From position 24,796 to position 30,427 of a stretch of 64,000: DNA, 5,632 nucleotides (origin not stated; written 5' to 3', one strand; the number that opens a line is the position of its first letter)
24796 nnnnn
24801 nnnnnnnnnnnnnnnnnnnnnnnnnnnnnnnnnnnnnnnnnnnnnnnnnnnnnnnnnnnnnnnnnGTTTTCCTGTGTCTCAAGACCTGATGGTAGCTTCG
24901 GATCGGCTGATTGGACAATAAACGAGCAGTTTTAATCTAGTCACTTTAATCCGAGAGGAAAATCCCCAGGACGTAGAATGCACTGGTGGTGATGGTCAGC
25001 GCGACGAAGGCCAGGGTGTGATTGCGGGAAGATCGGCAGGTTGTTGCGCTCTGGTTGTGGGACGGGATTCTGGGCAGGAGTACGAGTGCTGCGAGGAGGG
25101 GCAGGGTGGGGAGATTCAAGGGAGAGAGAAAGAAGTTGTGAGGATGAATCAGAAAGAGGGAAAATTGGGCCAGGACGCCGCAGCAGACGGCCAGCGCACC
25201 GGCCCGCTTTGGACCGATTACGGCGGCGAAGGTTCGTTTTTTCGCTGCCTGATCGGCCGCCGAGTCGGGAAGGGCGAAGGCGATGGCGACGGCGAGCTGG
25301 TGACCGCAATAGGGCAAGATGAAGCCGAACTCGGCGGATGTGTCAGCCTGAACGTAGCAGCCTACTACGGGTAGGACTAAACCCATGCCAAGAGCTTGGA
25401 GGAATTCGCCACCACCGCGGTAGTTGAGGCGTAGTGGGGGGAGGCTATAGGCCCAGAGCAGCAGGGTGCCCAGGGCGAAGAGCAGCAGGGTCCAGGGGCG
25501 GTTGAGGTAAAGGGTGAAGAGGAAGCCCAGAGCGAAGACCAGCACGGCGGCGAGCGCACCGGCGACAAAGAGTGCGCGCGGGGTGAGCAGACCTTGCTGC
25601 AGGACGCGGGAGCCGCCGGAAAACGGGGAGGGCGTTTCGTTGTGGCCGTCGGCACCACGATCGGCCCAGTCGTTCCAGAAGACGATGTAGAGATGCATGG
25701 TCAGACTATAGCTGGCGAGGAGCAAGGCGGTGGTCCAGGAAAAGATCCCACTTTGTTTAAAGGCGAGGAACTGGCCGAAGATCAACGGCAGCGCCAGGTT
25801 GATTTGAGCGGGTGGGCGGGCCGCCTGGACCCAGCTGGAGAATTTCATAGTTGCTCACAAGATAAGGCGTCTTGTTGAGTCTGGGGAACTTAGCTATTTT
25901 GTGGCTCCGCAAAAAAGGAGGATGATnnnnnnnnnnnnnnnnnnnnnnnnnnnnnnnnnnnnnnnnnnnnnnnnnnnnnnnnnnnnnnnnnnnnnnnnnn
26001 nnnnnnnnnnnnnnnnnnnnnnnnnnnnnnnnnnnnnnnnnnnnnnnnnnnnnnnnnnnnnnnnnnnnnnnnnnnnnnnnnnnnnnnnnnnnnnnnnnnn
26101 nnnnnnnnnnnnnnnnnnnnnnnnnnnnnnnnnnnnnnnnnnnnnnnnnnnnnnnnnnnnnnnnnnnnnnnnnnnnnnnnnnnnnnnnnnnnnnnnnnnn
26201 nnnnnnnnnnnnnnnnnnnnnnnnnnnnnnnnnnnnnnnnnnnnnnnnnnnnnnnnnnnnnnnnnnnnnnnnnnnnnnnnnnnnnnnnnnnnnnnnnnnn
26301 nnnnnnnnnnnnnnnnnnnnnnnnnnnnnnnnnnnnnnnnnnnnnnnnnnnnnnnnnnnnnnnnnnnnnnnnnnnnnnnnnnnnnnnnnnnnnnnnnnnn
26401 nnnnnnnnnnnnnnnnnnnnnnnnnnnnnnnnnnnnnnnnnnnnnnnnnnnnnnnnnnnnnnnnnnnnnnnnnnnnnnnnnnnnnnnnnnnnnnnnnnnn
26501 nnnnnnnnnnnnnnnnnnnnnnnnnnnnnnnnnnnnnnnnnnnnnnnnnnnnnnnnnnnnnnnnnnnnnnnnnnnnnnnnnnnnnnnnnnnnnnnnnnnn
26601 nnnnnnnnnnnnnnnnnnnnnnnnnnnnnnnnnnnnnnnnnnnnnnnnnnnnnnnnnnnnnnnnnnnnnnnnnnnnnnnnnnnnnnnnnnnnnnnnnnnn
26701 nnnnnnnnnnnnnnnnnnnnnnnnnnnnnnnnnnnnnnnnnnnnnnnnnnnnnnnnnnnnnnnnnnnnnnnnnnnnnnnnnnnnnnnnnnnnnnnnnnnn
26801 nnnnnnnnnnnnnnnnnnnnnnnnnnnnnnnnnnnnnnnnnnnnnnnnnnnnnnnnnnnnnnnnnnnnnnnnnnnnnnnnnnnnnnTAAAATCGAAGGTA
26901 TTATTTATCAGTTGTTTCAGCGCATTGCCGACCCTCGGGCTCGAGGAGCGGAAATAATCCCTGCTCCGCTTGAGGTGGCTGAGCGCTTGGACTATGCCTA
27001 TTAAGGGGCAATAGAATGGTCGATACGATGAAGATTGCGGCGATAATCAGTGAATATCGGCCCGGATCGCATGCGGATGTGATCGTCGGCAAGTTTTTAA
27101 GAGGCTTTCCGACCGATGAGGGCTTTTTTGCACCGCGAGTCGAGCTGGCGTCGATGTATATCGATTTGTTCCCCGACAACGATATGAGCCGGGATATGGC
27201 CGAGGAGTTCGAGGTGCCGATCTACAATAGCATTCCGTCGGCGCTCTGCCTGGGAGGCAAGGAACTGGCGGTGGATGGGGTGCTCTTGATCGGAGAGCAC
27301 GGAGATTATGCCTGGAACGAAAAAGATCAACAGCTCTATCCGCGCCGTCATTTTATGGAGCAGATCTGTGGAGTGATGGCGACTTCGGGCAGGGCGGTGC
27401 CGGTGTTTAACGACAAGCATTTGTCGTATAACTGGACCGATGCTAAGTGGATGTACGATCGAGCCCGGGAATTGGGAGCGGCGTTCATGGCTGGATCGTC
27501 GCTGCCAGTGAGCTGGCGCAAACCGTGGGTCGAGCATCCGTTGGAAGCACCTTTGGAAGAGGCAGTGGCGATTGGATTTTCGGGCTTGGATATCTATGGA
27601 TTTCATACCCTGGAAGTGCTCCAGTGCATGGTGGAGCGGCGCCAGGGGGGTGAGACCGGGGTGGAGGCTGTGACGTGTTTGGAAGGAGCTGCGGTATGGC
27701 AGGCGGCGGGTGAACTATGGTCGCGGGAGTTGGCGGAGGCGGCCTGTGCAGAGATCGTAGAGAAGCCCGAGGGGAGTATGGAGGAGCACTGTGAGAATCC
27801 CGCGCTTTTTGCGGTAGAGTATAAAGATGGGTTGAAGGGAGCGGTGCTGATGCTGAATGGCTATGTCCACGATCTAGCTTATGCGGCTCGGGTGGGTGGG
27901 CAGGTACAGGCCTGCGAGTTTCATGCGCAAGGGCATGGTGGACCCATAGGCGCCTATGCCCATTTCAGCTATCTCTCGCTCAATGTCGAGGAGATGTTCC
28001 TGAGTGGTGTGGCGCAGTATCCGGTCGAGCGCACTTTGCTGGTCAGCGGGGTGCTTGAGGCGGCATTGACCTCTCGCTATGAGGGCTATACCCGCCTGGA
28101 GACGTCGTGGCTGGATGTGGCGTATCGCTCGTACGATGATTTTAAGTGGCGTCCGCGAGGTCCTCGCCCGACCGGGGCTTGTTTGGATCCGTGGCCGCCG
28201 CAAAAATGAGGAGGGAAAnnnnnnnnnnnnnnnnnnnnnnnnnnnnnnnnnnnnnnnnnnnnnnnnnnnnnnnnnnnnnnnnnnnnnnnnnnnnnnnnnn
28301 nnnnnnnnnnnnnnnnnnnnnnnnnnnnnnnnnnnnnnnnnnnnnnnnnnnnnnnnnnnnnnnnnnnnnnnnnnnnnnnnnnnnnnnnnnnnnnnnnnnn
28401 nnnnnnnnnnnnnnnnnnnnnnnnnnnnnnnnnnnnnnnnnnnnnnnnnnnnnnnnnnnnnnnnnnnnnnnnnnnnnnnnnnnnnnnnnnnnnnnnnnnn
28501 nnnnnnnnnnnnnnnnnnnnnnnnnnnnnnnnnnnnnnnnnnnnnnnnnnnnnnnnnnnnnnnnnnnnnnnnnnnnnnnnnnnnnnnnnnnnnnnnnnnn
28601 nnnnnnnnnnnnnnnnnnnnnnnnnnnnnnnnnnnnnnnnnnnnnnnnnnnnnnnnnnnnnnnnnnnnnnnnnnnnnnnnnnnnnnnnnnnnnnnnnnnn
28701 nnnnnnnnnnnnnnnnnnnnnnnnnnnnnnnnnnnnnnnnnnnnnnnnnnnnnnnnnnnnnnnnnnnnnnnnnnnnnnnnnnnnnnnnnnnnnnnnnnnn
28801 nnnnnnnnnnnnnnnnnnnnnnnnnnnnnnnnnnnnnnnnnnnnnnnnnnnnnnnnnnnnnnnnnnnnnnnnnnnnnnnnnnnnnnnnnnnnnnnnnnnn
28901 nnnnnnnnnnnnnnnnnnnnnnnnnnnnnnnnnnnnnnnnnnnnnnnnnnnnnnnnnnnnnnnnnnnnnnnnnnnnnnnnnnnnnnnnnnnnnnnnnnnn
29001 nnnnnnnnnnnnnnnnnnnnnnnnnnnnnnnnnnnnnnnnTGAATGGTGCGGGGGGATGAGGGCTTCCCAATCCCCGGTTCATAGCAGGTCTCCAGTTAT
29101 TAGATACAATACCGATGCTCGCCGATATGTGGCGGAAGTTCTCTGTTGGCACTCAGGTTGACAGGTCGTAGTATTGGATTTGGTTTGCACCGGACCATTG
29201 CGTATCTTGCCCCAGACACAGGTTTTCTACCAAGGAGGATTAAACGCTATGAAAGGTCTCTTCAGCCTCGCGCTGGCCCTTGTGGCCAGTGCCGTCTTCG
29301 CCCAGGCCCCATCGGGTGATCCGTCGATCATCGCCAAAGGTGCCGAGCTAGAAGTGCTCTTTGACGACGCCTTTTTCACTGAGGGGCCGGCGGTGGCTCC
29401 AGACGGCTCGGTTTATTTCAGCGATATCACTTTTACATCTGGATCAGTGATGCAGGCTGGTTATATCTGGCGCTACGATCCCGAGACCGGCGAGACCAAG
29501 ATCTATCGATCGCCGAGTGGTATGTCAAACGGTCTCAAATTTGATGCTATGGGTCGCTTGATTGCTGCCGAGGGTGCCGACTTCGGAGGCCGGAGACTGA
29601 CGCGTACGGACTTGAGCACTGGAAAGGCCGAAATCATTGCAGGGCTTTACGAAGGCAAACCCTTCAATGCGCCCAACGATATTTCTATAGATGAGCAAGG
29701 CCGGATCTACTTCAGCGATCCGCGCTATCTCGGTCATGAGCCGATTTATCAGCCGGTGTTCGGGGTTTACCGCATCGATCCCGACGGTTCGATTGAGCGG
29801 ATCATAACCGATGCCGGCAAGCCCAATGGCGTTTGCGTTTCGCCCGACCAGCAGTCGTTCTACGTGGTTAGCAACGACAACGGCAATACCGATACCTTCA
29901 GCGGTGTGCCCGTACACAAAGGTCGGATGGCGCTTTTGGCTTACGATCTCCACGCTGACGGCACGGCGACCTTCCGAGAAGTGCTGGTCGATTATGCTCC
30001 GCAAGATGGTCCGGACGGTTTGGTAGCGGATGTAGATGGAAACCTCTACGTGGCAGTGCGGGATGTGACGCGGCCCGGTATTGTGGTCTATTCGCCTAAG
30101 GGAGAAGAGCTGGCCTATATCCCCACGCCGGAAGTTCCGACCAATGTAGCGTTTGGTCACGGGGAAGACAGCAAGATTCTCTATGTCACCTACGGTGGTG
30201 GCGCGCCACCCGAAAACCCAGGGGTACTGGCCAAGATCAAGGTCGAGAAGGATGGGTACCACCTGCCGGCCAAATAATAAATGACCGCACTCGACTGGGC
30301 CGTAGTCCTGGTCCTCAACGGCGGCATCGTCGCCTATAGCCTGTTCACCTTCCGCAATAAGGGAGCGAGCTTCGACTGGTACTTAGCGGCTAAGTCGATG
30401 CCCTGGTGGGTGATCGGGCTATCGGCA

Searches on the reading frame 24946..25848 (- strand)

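Call 37: search_protein_families(library=pfam, proteins=[window:24946-25848:-], max_evalue=0.001)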
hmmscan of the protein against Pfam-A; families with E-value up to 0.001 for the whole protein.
window:24946-25848:- (300 aa): 1 family
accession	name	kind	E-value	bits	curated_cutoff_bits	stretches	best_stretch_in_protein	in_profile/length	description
PF01040.23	UbiA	-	6.3e-23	81.8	34.2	1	19-254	2-228/250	UbiA prenyltransferase family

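Call 46: search_protein_families(library=ncbifam, proteins=[window:24946-25848:-], max_evalue=0.001)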
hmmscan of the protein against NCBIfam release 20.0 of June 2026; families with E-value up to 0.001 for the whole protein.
window:24946-25848:- (300 aa): 12 families
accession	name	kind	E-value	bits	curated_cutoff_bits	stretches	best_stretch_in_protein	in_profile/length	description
NF004751.0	PRK06080.1-3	equivalog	7.6e-21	74.9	264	1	3-253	10-256/296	1,4-dihydroxy-2-naphthoate polyprenyltransferase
NF009516.0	PRK12875.1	equivalog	3.4e-11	42.8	205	1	10-235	24-239/292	prenyltransferase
NF004617.0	PRK05951.1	equivalog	2.3e-10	40.1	239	1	42-237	50-245/306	prenyltransferase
NF004749.0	PRK06080.1-1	equivalog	5.7e-10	38.8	277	1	3-223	19-236/311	1,4-dihydroxy-2-naphthoate polyprenyltransferase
NF005742.0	PRK07566.1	equivalog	3.4e-09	36.2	313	1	54-154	81-170/315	chlorophyll synthase ChlG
NF009926.0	PRK13387.1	equivalog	6.5e-08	32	316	1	7-176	7-172/317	1,4-dihydroxy-2-naphthoate polyprenyltransferase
TIGR01476.1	chlor_syn_BchG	subfamily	2.3e-06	27.3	212.3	1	56-296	55-275/283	(bacterio)chlorophyll synthase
NF009523.0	PRK12884.1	equivalog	1.2e-05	24.7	269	1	41-286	39-275/279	prenyltransferase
TIGR02235.1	menA_cyano-plnt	equivalog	2.6e-05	23.6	225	1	6-238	2-229/285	2-carboxy-1,4-naphthoquinone phytyltransferase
TIGR02056.1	ChlG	equivalog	3.3e-05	23.6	436.45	1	20-146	29-156/306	chlorophyll synthase ChlG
NF009521.0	PRK12882.1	equivalog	0.00029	20.1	296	0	195-239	182-227/280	geranylgeranylglycerol-phosphate geranylgeranyltransferase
NF004752.0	PRK06080.1-4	subfamily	0.0006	19.5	289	1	16-176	16-172/300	1,4-dihydroxy-2-naphthoate polyprenyltransferase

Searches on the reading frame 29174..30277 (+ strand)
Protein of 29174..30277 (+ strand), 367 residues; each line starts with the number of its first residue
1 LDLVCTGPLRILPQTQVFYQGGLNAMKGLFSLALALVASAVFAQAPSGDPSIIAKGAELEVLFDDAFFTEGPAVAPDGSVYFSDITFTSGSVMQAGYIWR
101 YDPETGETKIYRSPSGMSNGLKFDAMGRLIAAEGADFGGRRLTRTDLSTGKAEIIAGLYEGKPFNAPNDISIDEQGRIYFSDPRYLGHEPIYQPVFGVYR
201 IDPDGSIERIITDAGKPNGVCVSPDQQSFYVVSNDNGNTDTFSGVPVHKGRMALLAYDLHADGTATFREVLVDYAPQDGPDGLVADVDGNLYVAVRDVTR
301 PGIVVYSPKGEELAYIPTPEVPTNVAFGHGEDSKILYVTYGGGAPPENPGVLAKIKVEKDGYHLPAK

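Call 77: search_protein_families(library=pfam, proteins=[window:29174-30277:+], max_evalue=0.0001)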
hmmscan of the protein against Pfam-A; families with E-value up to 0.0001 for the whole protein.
window:29174-30277:+ (367 aa): 2 families
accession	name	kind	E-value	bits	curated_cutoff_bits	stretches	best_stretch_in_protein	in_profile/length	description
PF08450.18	SGL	-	4.3e-39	135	26.3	1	68-339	1-243/246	SMP-30/Gluconolactonase/LRE-like region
PF20067.5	SSL_N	-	3e-05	24.2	18.9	0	273-297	16-40/46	Strictosidine synthase-like, N-terminal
